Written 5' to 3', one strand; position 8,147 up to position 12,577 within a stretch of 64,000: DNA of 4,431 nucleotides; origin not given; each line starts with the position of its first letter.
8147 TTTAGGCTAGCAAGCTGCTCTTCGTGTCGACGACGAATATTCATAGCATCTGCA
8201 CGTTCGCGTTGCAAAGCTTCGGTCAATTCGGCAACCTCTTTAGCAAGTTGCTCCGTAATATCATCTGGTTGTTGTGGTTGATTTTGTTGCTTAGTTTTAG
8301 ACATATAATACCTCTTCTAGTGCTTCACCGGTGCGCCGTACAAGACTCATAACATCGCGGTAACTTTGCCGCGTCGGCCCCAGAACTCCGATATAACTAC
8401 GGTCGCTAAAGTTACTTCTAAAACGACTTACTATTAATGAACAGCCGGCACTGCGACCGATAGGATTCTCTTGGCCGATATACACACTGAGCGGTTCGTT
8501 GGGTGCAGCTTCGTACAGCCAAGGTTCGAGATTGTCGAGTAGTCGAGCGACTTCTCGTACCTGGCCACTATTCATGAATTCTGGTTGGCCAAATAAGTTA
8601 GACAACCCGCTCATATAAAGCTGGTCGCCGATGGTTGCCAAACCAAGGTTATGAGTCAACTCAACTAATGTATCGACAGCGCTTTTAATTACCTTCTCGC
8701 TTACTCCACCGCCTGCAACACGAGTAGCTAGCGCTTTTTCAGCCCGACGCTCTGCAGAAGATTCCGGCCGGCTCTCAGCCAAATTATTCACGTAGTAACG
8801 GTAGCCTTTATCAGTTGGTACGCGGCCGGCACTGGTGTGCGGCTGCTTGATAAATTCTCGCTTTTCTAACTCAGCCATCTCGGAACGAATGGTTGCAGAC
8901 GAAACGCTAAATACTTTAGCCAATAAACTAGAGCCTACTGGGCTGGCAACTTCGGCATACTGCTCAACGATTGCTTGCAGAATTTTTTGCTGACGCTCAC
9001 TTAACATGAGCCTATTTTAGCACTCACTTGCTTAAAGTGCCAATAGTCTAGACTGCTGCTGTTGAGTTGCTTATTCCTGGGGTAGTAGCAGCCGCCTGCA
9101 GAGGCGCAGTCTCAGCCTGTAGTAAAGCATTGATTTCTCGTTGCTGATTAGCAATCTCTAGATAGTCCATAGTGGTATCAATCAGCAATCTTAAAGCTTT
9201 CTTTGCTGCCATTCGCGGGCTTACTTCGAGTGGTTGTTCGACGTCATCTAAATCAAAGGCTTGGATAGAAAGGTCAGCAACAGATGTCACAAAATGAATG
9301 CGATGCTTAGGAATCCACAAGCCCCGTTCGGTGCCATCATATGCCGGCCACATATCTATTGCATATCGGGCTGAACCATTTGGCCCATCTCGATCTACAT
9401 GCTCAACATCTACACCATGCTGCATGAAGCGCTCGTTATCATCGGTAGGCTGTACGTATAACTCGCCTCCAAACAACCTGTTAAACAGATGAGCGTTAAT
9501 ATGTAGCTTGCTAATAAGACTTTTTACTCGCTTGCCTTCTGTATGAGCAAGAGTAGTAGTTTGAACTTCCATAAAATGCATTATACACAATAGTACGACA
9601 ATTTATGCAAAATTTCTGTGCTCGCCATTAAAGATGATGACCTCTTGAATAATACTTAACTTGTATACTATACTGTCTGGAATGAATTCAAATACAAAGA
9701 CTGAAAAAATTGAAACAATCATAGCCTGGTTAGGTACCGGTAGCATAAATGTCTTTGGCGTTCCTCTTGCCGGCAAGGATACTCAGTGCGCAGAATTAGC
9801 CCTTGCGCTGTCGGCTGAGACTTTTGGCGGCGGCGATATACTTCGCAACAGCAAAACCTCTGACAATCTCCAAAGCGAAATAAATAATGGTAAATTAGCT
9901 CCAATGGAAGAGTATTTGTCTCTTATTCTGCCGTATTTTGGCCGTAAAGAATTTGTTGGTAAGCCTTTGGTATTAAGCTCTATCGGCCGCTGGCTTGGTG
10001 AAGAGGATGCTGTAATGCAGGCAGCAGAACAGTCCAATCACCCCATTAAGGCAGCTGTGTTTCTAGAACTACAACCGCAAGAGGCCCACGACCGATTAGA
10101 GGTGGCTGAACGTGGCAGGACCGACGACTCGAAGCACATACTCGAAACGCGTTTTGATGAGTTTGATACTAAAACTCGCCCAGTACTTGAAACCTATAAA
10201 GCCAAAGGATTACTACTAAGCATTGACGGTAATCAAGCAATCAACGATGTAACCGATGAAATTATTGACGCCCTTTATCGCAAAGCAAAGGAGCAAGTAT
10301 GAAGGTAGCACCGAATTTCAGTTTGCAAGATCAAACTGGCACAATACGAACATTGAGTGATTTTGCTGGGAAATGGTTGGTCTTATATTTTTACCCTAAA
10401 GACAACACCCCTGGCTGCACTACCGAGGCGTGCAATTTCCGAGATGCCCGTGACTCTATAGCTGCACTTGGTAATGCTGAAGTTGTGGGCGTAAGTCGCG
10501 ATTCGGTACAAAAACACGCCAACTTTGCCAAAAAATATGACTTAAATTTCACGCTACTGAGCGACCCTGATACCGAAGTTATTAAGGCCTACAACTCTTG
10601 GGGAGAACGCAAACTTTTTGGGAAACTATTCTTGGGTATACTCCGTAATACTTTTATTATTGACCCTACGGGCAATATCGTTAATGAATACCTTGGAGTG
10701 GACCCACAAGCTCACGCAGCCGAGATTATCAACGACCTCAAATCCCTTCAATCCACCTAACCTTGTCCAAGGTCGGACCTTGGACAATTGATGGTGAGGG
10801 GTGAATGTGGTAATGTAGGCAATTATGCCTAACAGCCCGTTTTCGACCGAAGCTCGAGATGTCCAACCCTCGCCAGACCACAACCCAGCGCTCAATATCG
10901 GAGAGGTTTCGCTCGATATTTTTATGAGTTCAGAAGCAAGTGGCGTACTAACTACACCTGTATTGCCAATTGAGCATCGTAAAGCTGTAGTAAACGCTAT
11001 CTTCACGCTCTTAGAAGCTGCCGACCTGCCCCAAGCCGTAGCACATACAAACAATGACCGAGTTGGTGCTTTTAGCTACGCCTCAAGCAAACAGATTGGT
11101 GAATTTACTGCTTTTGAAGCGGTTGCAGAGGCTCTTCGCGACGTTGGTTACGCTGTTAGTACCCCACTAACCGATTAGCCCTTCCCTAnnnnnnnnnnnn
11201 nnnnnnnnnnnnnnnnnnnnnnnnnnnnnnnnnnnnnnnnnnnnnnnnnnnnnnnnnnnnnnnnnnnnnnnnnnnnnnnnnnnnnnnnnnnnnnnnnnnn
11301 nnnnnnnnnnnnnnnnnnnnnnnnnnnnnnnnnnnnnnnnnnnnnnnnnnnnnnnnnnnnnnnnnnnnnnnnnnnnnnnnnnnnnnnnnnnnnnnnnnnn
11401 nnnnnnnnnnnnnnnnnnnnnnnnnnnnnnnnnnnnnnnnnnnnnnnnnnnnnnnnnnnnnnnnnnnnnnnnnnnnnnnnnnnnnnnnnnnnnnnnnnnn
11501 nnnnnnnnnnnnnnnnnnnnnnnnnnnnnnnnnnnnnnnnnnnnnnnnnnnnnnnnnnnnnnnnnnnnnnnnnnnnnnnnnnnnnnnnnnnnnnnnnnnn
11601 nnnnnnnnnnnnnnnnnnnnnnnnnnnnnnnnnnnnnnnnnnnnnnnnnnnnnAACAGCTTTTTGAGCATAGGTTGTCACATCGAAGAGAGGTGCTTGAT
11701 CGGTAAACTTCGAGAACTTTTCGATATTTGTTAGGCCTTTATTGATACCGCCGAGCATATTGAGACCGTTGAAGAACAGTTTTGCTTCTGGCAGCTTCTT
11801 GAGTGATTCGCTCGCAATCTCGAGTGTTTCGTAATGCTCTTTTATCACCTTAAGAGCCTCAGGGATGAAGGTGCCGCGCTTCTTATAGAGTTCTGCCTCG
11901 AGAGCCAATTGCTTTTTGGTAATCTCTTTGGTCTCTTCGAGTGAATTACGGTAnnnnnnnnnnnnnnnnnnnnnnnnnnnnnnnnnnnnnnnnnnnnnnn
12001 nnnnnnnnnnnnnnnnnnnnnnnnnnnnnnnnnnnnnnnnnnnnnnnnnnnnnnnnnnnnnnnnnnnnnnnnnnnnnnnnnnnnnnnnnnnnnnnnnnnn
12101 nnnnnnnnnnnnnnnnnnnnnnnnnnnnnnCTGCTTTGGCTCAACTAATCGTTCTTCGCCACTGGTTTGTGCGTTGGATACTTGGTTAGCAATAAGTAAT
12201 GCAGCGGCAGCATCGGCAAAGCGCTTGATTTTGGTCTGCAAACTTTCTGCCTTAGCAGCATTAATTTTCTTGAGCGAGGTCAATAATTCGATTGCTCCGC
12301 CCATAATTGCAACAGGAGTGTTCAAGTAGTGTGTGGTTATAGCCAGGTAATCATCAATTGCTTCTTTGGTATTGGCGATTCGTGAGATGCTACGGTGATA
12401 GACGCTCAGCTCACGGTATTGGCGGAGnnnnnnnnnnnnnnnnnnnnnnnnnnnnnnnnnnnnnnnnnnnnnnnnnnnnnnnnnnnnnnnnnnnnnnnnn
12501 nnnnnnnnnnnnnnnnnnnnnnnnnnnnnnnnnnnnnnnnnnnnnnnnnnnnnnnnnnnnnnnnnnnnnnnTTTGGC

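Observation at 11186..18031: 2,281-aa adhesin-like beta-solenoid fused to a histidine-kinase core with a membrane hairpin between H-box and ATPase domain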

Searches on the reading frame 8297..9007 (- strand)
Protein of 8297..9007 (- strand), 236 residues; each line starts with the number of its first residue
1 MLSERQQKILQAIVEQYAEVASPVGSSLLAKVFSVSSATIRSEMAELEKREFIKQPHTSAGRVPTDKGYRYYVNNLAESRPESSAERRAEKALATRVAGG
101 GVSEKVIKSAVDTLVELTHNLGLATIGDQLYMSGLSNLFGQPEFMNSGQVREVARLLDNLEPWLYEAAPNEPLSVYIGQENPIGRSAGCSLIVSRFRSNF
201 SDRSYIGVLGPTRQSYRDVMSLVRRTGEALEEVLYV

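Call 12: search_protein_families(library=pfam, proteins=[window:8297-9007:-], max_evalue=0.001)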
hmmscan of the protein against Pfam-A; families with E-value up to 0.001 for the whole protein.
window:8297-9007:- (236 aa): 3 families
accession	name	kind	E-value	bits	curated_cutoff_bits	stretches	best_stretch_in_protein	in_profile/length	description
PF01628.27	HrcA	-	5.8e-20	72.6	22.2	1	88-220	93-215/215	HrcA protein C terminal domain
PF03444.21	HrcA_DNA-bdg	-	7.6e-06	25.9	21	1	1-71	1-72/79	Winged helix-turn-helix transcription repressor, HrcA DNA-binding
PF05491.19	RuvB_C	-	0.00012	22.4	24.7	1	2-72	4-71/72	RuvB C-terminal winged helix domain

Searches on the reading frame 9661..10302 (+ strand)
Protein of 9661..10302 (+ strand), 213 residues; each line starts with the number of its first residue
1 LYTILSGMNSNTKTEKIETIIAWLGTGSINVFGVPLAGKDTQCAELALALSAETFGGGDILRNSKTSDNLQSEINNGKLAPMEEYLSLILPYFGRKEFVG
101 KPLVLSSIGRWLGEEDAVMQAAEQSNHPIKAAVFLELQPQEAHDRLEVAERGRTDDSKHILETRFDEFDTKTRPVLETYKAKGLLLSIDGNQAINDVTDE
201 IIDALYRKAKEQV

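Call 12: search_protein_families(library=pfam, proteins=[window:9661-10302:+], max_evalue=0.001)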
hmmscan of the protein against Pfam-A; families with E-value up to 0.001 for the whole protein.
window:9661-10302:+ (213 aa): 2 families
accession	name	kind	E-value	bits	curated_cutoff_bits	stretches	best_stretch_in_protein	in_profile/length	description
PF00406.28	ADK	-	1.9e-12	48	26.8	1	31-183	1-150/151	Adenylate kinase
PF13207.12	AAA_17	-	9.2e-10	39.4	27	1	32-158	1-132/136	AAA domain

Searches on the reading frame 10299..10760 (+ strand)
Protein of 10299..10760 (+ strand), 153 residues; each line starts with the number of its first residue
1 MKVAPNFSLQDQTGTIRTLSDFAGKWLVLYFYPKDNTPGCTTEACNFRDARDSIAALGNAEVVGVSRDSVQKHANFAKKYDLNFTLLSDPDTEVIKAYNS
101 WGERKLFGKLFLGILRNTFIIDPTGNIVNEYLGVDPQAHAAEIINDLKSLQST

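Call 12: search_protein_families(library=pfam, proteins=[window:10299-10760:+], max_evalue=0.001)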
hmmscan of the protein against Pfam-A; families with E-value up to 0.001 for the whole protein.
window:10299-10760:+ (153 aa): 3 families
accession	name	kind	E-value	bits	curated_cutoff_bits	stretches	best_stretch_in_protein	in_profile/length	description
PF00578.27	AhpC-TSA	-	1.8e-39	135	26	1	3-128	4-122/124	AhpC/TSA family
PF08534.16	Redoxin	-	1.7e-20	73.7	26.6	1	4-137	6-138/148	Redoxin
PF02630.20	SCO1-SenC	-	7e-05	23.2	22.8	1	6-102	3-104/134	SCO1/SenC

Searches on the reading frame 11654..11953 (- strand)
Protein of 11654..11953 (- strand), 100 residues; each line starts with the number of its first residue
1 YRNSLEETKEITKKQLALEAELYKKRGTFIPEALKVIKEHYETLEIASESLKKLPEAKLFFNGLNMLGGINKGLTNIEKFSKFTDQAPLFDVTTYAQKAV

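Call 10: search_protein_families(library=pfam, proteins=[window:11654-11953:-], max_evalue=10)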
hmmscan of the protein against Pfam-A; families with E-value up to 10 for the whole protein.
seq(100 aa): 2 families
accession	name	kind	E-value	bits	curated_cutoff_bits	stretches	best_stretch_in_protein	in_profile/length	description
PF17781.7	RPN1_RPN2_N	-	0.1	12.5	22.4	1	28-68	35-75/301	RPN1 N-terminal domain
PF08427.15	ARMH3_C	-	0.15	12.2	27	1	28-53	178-205/231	Armadillo-like helical domain-containing protein 3, C-terminal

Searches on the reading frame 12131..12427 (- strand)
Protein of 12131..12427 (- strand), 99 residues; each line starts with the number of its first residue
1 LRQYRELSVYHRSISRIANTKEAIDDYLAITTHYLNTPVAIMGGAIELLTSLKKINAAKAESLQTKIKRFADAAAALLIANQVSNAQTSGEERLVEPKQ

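Call 10: search_protein_families(library=pfam, proteins=[window:12131-12427:-], max_evalue=10)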
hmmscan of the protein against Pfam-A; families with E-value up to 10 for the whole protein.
seq(99 aa): 1 family
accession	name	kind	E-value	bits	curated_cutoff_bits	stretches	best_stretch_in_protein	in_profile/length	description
PF00512.31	HisKA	-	0.0066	16.9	26.9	1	26-69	4-49/66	His Kinase A (phospho-acceptor) domain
